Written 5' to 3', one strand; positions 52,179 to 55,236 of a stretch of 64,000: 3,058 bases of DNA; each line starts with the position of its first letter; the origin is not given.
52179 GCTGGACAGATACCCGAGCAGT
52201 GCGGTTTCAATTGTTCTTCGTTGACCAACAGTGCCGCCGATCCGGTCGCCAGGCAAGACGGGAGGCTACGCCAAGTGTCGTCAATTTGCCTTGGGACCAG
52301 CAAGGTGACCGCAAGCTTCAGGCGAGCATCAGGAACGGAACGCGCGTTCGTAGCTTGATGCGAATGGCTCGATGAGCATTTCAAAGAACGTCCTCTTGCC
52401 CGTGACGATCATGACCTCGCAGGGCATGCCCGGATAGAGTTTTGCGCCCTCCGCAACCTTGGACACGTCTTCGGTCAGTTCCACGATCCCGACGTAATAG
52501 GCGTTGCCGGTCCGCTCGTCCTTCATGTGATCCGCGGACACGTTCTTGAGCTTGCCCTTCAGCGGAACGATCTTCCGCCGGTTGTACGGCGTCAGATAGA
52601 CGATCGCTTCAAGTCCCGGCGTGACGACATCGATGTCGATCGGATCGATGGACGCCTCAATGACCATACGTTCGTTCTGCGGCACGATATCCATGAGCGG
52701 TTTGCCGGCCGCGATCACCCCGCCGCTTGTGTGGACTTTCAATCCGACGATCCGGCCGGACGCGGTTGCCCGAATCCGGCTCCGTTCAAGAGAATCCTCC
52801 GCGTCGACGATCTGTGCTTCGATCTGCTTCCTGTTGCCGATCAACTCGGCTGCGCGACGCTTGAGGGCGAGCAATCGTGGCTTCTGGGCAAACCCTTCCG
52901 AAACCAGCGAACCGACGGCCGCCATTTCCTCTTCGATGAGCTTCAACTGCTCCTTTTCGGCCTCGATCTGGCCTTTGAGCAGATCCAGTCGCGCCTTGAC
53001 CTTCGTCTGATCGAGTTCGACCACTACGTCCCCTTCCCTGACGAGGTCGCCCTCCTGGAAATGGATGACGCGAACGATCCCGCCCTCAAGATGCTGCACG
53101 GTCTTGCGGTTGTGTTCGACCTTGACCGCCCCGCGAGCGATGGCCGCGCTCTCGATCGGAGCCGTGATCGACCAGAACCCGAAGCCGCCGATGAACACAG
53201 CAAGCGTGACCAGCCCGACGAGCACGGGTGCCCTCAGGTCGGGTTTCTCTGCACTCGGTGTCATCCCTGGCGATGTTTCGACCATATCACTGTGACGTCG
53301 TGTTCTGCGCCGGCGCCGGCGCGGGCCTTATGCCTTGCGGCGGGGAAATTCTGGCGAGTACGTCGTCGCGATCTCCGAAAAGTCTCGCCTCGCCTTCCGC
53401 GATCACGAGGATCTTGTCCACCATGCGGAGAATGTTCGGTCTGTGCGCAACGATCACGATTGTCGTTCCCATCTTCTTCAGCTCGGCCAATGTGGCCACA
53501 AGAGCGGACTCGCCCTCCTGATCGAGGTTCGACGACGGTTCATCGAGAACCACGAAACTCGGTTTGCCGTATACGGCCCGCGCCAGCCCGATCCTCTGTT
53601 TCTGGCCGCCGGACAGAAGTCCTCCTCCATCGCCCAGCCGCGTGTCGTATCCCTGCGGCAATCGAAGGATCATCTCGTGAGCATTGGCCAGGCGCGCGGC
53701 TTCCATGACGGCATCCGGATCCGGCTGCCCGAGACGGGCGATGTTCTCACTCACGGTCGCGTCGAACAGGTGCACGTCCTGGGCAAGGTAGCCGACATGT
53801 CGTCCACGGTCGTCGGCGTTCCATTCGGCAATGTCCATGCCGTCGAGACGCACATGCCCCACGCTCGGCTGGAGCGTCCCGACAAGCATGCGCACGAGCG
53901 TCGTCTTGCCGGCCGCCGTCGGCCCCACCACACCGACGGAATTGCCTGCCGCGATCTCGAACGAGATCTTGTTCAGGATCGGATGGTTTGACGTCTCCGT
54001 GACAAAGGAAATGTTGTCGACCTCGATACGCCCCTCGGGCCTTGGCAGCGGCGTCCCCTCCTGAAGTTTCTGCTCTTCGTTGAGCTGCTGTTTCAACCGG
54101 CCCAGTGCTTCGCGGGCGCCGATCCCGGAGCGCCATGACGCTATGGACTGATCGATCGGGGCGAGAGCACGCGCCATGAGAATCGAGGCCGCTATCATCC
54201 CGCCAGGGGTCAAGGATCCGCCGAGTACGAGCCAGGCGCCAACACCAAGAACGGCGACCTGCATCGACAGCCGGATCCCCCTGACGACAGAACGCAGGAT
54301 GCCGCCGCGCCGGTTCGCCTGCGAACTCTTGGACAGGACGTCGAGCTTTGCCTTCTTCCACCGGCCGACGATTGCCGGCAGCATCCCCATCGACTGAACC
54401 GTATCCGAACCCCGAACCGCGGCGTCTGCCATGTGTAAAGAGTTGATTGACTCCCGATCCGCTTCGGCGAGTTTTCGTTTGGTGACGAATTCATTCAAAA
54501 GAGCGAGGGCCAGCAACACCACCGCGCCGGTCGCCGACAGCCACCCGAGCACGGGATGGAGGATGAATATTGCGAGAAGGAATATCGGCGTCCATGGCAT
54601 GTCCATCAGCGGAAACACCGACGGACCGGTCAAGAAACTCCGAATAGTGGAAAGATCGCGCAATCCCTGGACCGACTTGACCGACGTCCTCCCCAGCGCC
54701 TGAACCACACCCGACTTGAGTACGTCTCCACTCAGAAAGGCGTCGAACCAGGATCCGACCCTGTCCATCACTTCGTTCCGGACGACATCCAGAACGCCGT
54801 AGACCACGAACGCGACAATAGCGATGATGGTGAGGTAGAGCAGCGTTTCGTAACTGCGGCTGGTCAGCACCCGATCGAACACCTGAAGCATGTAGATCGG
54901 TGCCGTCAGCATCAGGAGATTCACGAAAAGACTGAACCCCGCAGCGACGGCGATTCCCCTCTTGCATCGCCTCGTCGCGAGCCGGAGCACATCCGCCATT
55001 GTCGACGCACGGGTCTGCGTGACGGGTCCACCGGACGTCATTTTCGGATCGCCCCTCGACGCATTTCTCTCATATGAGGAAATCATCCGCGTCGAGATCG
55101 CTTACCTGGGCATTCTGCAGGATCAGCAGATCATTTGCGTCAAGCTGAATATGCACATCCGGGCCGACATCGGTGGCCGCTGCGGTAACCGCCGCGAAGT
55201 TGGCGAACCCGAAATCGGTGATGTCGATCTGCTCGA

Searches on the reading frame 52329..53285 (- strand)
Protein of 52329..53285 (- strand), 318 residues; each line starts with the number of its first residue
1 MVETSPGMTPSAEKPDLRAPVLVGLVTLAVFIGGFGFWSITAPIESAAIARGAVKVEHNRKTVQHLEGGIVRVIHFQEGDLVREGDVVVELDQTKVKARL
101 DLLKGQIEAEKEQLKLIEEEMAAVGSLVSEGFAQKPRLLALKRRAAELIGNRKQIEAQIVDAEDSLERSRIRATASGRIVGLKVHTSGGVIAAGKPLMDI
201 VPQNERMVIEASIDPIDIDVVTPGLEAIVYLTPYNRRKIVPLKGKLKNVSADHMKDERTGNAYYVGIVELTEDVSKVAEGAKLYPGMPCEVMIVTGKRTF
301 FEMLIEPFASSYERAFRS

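Call 49: search_protein_families(library=pfam, proteins=[window:52329-53285:-], max_evalue=0.0001)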
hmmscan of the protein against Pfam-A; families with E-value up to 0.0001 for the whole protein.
window:52329-53285:- (318 aa): 2 families
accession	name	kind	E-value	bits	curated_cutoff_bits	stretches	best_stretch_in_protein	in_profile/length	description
PF13437.12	HlyD_3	-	1e-13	52.4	22.2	1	171-273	2-96/106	HlyD family secretion protein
PF16576.10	HlyD_D23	-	4.5e-06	26.5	30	1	52-259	10-194/214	Barrel-sandwich domain of CusB or HlyD membrane-fusion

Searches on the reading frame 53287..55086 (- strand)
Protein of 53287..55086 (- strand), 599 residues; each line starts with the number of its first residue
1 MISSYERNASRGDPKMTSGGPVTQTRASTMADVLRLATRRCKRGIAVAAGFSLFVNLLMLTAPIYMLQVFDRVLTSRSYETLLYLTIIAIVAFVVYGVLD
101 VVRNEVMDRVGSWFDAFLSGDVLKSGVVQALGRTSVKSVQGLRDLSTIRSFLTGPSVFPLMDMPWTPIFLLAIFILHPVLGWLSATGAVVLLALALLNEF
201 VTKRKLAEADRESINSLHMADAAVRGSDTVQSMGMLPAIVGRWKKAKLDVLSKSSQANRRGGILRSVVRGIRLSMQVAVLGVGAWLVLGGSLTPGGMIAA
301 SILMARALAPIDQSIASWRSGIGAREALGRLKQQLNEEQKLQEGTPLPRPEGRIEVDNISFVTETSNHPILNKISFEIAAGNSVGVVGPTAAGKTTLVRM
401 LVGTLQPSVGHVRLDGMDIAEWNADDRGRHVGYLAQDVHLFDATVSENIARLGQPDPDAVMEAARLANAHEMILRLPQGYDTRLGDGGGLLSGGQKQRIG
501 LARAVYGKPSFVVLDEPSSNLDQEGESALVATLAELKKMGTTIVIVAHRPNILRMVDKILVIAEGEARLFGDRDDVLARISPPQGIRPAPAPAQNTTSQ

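Call 49: search_protein_families(library=pfam, proteins=[window:53287-55086:-], max_evalue=0.0001)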
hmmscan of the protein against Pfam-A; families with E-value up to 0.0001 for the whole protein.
window:53287-55086:- (599 aa): 3 families
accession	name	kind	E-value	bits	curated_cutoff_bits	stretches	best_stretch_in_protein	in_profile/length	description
PF00005.33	ABC_tran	-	3.3e-29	102.7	25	1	371-518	1-136/137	ABC transporter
PF00664.28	ABC_membrane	-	7.9e-11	42.6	28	1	49-305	5-268/274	ABC transporter transmembrane region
PF02463.25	SMC_N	-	1.7e-05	24.8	40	1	319-564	135-213/220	RecF/RecN/SMC N terminal domain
